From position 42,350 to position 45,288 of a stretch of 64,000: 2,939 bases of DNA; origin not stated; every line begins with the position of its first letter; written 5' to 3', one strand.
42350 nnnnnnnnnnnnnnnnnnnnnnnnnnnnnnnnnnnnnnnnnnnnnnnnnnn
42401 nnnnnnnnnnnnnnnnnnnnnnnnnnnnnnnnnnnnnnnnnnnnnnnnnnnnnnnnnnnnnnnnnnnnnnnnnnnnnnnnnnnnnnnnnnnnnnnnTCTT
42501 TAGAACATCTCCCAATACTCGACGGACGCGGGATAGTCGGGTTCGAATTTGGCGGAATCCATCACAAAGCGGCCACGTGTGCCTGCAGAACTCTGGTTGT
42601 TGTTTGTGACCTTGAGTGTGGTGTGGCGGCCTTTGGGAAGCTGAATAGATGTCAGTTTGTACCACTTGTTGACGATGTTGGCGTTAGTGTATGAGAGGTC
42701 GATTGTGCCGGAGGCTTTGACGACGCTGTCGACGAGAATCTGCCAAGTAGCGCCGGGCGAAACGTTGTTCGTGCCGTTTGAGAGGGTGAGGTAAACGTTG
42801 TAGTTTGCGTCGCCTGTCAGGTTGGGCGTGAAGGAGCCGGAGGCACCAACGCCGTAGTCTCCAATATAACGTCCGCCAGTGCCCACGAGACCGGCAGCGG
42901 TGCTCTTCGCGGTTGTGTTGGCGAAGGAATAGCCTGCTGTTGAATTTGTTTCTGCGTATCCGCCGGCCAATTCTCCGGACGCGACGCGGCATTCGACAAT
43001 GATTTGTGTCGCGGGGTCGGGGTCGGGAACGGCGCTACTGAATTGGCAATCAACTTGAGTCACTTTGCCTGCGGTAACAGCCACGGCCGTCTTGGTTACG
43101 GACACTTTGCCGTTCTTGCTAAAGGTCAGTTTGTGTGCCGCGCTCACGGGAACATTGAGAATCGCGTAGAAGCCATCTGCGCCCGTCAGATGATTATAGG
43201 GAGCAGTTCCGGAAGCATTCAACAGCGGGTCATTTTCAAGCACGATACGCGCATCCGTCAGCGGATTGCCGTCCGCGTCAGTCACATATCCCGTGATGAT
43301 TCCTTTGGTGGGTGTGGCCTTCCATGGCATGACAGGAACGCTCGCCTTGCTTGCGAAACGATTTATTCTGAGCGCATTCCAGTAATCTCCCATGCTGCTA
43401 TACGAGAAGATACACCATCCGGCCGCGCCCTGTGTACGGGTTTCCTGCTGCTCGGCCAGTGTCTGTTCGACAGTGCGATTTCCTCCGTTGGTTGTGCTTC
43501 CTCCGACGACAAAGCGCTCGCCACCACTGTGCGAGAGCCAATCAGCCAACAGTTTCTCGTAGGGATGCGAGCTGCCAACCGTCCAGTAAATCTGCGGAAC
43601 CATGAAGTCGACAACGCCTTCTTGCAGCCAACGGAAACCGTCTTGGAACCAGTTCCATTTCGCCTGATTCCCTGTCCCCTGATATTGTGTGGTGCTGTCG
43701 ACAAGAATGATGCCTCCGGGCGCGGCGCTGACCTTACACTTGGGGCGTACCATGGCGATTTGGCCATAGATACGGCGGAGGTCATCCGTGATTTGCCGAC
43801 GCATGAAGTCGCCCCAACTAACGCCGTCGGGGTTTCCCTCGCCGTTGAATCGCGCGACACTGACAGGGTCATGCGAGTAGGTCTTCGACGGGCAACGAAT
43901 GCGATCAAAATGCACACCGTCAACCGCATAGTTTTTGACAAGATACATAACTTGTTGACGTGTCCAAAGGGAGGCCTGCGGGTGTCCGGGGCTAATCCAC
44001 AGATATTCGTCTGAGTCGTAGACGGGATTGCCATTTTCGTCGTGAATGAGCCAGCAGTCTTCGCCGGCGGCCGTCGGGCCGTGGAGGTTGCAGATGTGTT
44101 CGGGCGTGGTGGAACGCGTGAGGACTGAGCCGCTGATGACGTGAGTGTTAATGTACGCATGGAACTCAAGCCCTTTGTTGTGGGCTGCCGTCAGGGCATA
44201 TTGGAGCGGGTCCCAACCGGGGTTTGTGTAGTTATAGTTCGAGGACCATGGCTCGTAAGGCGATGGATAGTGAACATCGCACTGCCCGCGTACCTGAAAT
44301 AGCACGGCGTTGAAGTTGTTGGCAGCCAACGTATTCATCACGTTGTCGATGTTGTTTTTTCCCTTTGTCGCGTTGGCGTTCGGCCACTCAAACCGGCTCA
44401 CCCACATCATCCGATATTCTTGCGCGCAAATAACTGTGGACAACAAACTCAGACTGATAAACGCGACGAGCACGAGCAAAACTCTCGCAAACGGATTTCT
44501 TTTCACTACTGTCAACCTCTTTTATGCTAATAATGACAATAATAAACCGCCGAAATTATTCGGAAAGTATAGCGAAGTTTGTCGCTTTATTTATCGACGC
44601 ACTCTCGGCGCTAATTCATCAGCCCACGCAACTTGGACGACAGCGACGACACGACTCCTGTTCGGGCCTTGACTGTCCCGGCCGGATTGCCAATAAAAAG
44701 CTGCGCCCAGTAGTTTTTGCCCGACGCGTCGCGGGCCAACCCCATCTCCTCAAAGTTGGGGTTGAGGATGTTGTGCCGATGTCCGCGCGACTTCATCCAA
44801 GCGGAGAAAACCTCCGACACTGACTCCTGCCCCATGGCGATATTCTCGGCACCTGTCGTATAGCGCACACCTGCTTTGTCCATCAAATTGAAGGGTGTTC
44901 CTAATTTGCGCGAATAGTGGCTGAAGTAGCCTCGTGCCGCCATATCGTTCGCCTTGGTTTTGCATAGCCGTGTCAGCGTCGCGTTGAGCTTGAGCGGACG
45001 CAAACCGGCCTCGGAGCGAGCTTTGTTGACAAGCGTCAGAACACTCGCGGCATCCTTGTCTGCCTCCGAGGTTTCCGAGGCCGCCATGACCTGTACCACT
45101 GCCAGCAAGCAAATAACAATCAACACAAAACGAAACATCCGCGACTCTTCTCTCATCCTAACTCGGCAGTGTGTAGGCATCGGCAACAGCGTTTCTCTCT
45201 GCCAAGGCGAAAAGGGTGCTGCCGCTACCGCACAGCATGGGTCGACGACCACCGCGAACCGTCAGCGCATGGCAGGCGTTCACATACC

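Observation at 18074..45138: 27-kb co-directional surface-glycan locus: CAP protein, two GHL10-CBM proteins, FAD oxidoreductase, pseudopilin, membrane-anchored double TIM-barrel, giant protein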

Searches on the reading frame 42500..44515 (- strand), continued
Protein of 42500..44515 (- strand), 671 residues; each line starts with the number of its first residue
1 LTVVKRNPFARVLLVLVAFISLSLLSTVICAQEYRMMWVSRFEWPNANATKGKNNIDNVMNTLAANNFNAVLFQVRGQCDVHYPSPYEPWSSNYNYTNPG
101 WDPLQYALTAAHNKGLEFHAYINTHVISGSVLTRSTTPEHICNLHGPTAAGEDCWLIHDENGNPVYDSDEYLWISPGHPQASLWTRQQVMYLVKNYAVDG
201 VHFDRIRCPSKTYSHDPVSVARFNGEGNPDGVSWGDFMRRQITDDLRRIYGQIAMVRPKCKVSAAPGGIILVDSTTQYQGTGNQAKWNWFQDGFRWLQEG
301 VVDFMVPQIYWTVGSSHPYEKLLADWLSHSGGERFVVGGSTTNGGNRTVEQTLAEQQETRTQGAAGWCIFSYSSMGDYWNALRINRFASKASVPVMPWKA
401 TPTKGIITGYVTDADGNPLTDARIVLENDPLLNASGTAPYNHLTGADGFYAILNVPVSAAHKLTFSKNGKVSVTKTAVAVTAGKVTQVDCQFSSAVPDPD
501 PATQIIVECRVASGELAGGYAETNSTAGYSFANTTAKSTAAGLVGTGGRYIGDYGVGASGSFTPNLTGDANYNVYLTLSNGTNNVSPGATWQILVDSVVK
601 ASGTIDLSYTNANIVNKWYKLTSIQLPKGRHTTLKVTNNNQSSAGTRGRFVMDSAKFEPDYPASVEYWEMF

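Call 40: search_protein_families(library=pfam, proteins=[L066:12989-16114:+, L066:6922-7872:+, L066:7869-9896:+, L066:9836-11170:+, L066:11232-12851:+, L066:2599-4719:+, L009:2914-5301:-, L036:15295-16362:+, L066:16597-17409:+, L066:18670-19986:+], max_evalue=0.001)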
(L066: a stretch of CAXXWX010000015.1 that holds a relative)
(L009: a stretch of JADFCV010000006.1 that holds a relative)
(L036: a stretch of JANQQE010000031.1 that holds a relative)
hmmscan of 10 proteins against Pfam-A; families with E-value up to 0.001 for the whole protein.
L066:12989-16114:+ (1041 aa): 3 families
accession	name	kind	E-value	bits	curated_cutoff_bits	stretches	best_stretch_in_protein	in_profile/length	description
PF25275.1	Golvesin_C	-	8e-24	84.6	31.6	1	282-415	1-129/132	Golvesin C-terminal domain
PF00041.27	fn3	-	1.5e-06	28.8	25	1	633-723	1-83/84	Fibronectin type III domain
PF01520.23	Amidase_3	-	7.3e-05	23.3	27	1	499-615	70-173/174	N-acetylmuramoyl-L-alanine amidase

L066:6922-7872:+ (316 aa): 5 families
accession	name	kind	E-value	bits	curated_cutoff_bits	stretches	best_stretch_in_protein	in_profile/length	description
PF22645.1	GKRP_SIS_N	-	1.5e-18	67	27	1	63-168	2-111/113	Glucokinase regulatory protein N-terminal SIS domain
PF01380.27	SIS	-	3.7e-08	33.7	25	1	135-224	41-129/131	SIS domain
PF13580.11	SIS_2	-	5.4e-08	33.4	27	1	50-177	8-134/138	SIS domain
PF22198.1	GKRP_SIS_2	-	1.8e-06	28.3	27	1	63-121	7-65/191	Glucokinase regulatory protein, second SIS domain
PF14555.12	UBA_4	-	0.0002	21.5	21.8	0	261-284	10-33/43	UBA-like domain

L066:7869-9896:+ (675 aa): 1 family
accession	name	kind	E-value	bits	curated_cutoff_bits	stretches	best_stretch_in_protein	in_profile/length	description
PF00474.23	SSF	-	1.5e-24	87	22.8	2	45-328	1-261/406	Sodium:solute symporter family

L066:9836-11170:+ (444 aa): 4 families
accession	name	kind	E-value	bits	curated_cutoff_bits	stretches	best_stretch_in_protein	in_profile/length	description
PF02638.21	GHL10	-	5.1e-46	157.6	27.9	1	75-351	1-273/311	Glycosyl hydrolase-like 10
PF13200.12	DUF4015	-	2e-07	30.9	27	1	78-243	1-155/313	Putative glycosyl hydrolase domain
PF14871.12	GHL6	-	0.00037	21.2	35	0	93-232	3-131/132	Hypothetical glycosyl hydrolase 6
PF02065.24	Melibiase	-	0.00056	19.4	27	1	172-244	131-202/347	Melibiase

L066:11232-12851:+ (539 aa): 3 families
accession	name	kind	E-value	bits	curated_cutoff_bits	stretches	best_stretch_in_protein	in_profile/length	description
PF02638.21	GHL10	-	8e-37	127.4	27.9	1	55-318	21-276/311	Glycosyl hydrolase-like 10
PF13620.12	CarboxypepD_reg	-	3.1e-13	50.3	32.3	1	399-473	2-80/82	Carboxypeptidase regulatory-like domain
PF15976.11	CooC_C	-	0.00026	21.4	29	1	396-445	16-62/93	CS1-pili formation C-terminal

L066:2599-4719:+ (706 aa): 0 families

L009:2914-5301:- (796 aa): 1 family
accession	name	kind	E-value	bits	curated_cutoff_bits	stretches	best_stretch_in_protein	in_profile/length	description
PF12228.14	DUF3604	-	1.3e-10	40.9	20.4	2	666-702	378-414/591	Protein of unknown function (DUF3604)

L036:15295-16362:+ (356 aa): 1 family
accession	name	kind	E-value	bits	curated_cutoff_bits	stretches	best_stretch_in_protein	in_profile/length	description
PF07963.17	N_methyl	-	7.6e-06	25.7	21.2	1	16-40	3-27/27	Prokaryotic N-terminal methylation motif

L066:16597-17409:+ (270 aa): 0 families

L066:18670-19986:+ (438 aa): 2 families
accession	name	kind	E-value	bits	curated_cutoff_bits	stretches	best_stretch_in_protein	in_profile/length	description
PF01979.26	Amidohydro_1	-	2.8e-38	132.5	25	1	53-402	2-344/345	Amidohydrolase family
PF07969.17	Amidohydro_3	-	1.7e-12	48.1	29.7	2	172-373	244-450/472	Amidohydrolase family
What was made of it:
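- The Amidase_3 match is below Pfam's threshold (23 bits against a cut-off of 27, call 40).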

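Call 77: search_solved_structures(query=A1, max_evalue=0.001, show_alignments=1)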
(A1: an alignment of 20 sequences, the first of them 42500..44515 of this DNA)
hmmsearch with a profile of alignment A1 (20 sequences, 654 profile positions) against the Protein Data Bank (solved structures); distinct sequences matched with E-value up to 0.001: 3.
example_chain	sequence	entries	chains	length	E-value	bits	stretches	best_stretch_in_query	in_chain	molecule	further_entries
5oq2_A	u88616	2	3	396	6.3e-57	196.8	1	21-369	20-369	Cwp19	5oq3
5aq0_A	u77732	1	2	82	3.3e-05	25.9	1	399-476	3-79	CARBOXYPEPTIDASE D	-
9j6z_A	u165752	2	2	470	6.4e-05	25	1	399-493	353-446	Carboxypeptidase D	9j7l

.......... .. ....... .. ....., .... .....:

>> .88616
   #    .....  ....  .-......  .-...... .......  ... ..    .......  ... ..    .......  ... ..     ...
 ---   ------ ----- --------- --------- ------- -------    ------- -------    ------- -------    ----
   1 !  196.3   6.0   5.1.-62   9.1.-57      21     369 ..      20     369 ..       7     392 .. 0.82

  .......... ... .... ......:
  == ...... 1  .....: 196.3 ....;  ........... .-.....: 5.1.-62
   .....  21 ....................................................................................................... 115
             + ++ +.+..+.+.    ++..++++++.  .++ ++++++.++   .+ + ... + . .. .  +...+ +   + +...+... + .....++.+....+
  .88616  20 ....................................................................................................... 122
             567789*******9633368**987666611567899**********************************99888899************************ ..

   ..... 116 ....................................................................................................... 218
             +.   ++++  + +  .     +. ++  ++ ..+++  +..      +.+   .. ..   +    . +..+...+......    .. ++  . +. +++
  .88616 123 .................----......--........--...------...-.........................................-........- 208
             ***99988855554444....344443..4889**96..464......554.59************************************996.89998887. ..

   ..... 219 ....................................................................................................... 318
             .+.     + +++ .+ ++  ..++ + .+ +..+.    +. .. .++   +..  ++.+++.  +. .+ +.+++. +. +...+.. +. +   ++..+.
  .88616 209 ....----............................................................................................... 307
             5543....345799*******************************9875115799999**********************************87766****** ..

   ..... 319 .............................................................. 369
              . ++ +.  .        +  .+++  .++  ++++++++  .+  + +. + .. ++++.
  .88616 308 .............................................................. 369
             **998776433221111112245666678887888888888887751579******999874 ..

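Call 88: search_protein_families(library=ncbifam, proteins=[window:42500-44515:-], max_evalue=0.001)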
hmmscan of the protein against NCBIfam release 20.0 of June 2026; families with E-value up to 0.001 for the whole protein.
window:42500-44515:- (671 aa): 0 families

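Call 101: search_protein_families(library=pfam, proteins=[L010:13344-14198:+, L080:3826-5283:+, L041:1474-5253:+, L069:20073-21515:-], max_evalue=0.01)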
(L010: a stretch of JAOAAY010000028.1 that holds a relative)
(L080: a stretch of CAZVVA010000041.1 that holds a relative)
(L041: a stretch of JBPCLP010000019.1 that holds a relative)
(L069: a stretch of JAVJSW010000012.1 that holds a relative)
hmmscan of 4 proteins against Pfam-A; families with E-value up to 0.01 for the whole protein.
L010:13344-14198:+ (285 aa): 0 families

L080:3826-5283:+ (486 aa): 0 families

L041:1474-5253:+ (1260 aa): 8 families
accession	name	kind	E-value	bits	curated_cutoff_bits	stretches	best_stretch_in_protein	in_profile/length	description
PF02638.21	GHL10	-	6.1e-36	124.5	27.9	1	36-317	1-266/311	Glycosyl hydrolase-like 10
PF16656.11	Pur_ac_phosph_N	-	3.8e-14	53.4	30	2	613-672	13-82/93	Purple acid Phosphatase, N-terminal domain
PF13620.12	CarboxypepD_reg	-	1.2e-08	35.6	32.3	1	409-486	2-82/82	Carboxypeptidase regulatory-like domain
PF00041.27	fn3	-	1.4e-06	28.9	25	1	1180-1239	15-75/84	Fibronectin type III domain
PF16655.11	PhoD_N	-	1.6e-05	25.8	30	0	640-673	48-81/90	PhoD-like phosphatase, N-terminal domain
PF25059.1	FN3_DSCAM-DSCAML_C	-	0.0004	21.1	39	0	645-678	39-72/89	DSCAM/DSCAML C-terminal Fn3-like domain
PF25788.1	Ig_Rha78A_N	-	0.0031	18.2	27.4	0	1215-1242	66-93/105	Rha78A-like, N-terminal immunoglobulin domain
PF24489.1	Ig_J_second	-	0.007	16.8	27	0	1216-1239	61-84/105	Tip attachment protein J second Ig-like domain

L069:20073-21515:- (481 aa): 2 families
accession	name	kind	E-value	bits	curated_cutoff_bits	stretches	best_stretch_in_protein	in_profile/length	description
PF25275.1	Golvesin_C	-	2.7e-27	95.9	31.6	1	330-464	2-129/132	Golvesin C-terminal domain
PF12831.13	FAD_oxidored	-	5.8e-24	85.6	27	1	60-208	281-413/416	FAD dependent oxidoreductase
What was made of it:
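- L069 encodes PF12831 fused to Golvesin_C plus the same tail (call 101). L069 fuses PF12831 to the same Golvesin_C domain and tail that the GHL10 proteins use (call 101).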

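Call 102: predict_structure(alignment_id=A5)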
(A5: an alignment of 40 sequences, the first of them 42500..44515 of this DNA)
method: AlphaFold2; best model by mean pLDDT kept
length: 671 residues; sequences in the alignment: 40
mean_pLDDT: 91.7   pTM: 0.72
mean pLDDT of the five models: 91.7, 91.1, 90.4, 90.4, 88.0
residues with pLDDT >= 90: 554; 70-90: 65; 50-70: 36; < 50: 16
segments of 3 or more residues with pLDDT < 50: 1-7, 667-671
pLDDT, mean of each block of 10 residues (from residue 1): 47 66 54 94 95 98 98 95 97 94 98 98 93 89 92 93 88 93 97 98 94 93 94 95 97 97 96 94 92 95 96 96 96 93 94 97 96 95 93 94 98 96 97 92 98 97 94 95 98 67 93 92 93 94 94 92 93 96 91 95 96 97 93 95 75 96 55 39
secondary structure, 60 per line:
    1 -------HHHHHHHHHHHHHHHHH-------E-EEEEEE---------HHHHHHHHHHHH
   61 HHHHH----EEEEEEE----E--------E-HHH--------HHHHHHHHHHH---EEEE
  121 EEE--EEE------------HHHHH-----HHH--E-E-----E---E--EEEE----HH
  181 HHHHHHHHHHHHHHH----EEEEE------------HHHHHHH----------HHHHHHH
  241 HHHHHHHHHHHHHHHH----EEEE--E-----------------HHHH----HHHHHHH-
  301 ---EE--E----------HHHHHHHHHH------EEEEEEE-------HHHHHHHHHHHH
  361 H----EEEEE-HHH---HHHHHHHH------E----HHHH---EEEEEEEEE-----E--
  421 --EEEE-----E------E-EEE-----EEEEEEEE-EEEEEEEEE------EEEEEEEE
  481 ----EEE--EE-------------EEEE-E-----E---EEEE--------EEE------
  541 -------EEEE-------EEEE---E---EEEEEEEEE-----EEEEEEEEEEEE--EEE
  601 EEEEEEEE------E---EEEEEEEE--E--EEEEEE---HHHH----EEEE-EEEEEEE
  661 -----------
elements in order: H8-24 E34-39 H49-65 E70-76 H103-113 E117-123 E126-128 H141-145 E171-174 H179-195 E200-204 H217-223 H234-256 E261-264 H285-288 H293-299 H319-328 E335-341 H349-361 E366-370 H378-385 H397-400 E404-412 E423-426 E441-443 E449-456 E458-466 E473-480 E485-487 E505-508 E520-523 E532-534 E548-551 E559-562 E570-578 E584-595 E598-608 E619-626 E632-637 H641-644 E649-652 E654-660
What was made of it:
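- It is disordered in the model (call 102).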

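Call 105: fold_search(model_id=the predicted structure, library=pdb)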
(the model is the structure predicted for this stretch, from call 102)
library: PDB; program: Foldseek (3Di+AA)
matches with E <= 10: 1645; with E <= 0.001: 513
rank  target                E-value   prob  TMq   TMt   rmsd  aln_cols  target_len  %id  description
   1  5oq2_B                2.8e-26  1.00  0.47  0.85   2.7       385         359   22  Se-SAD structure of the functional region of Cwp19 from Clostridium difficile (released 2017-11-01)
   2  5oq3                  6.3e-26  1.00  0.47  0.85   2.5       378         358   22  High resolution structure of the functional region of Cwp19 from Clostridium difficile (released 2017-11-01)
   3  5oq2_A                1.1e-24  1.00  0.46  0.83   2.9       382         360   22  Se-SAD structure of the functional region of Cwp19 from Clostridium difficile (released 2017-11-01)
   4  4p7o_B                4.8e-12  1.00  0.38  0.71   4.8       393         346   11  Structure of Escherichia coli PgaB C-terminal domain, P1 crystal form (released 2014-07-02)
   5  4p7l                  6.0e-12  1.00  0.39  0.69   5.0       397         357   12  Structure of Escherichia coli PgaB C-terminal domain, P212121 crystal form (released 2014-07-02)
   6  1vep_A                8.0e-12  1.00  0.34  0.42  18.3       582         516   12  Crystal Structure Analysis of Triple (T47M/Y164E/T328N)/maltose of Bacillus cereus Beta-Amylase at pH 6.5 (released 2005-05-24)
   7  6s00_A                8.5e-12  1.00  0.33  0.44  26.1       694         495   10  Crystal structure of an inverting family GH156 exosialidase from uncultured bacterium pG7 in complex with N-acetylneur (released 2019-11-06)
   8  4p7n                  9.5e-12  1.00  0.38  0.67   5.4       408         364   11  Structure of Escherichia coli PgaB C-terminal domain in complex with glucosamine (released 2014-07-02)
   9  6s04_B                1.3e-11  1.00  0.33  0.43  26.3       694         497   11  Crystal structure of an inverting family GH156 exosialidase from uncultured bacterium pG7 in complex with N-glycolylne (released 2019-11-06)
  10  3wnk                  1.4e-11  1.00  0.30  0.28  26.9       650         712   11  Crystal Structure of Bacillus circulans T-3040 cycloisomaltooligosaccharide glucanotransferase (released 2014-02-05)
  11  4f9j_A                1.5e-11  1.00  0.36  0.40   7.2       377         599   11  Structure of Escherichia coli PgaB 42-655 in complex with iron (released 2012-07-25)
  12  4f9d_A                1.7e-11  1.00  0.36  0.41   4.6       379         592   12  Structure of Escherichia coli PgaB 42-655 in complex with nickel (released 2012-07-25)
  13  6rzd_A                1.8e-11  1.00  0.32  0.42  26.3       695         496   11  Crystal structure of an inverting family GH156 exosialidase from uncultured bacterium pG7 (released 2019-11-06)
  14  4p7q                  2.4e-11  1.00  0.40  0.70   5.0       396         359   12  Structure of Escherichia coli PgaB C-terminal domain in complex with N-acetylglucosamine (released 2014-07-02)
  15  4p7o_A                4.2e-11  1.00  0.39  0.71   4.9       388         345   12  Structure of Escherichia coli PgaB C-terminal domain, P1 crystal form (released 2014-07-02)
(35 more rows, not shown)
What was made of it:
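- On GHL10 / PF02638 (Cwp19, DigH): Foldseek TM 0.85 (normalised to Cwp19), rmsd 2.5-2.9 A (calls 102, 105).
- PgaB, a PNAG hydrolase, is the next structural neighbour (call 105). PgaB is the second-best fold match (call 105).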

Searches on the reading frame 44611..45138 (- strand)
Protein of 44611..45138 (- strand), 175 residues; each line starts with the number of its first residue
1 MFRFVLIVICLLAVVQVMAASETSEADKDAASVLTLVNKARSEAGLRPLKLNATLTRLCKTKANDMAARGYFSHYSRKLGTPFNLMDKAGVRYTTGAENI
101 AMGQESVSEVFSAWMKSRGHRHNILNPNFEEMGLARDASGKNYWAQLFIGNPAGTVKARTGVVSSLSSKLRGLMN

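Call 5: search_protein_families(library=pfam, proteins=[window:44611-45138:-], max_evalue=0.01)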
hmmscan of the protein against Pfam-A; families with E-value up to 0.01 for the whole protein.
window:44611-45138:- (175 aa): 1 family
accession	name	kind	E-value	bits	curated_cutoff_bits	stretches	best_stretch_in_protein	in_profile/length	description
PF00188.32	CAP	-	2.5e-22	80.3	21.1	1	34-147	1-116/117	Cysteine-rich secretory protein family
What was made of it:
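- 44611..45138 (-): Exported CAP/SCP protein of the bacterial YkwD type, 175 aa. It is probably co-transcribed with ispE rather than with the GHL10 genes. PF00188 at 80 bits (call 5).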

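Call 88: search_protein_families(library=ncbifam, proteins=[window:44611-45138:-], max_evalue=0.001)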
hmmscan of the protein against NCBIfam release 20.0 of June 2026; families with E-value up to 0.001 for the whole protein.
window:44611-45138:- (175 aa): 2 families
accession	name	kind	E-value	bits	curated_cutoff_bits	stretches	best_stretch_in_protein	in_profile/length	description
TIGR02909.1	spore_YkwD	subfamily_domain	1e-39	135.3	171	1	31-150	6-127/127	uncharacterized protein, YkwD family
NF052539.1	DivAsocLipDalA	equivalog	8.8e-17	61.4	200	1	21-147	39-167/169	divisome-associated lipoprotein DalA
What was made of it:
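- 44611..45138 (-): TIGR02909 at 135 bits and DalA NF052539 at 61 bits, both below their cut-offs (call 88).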
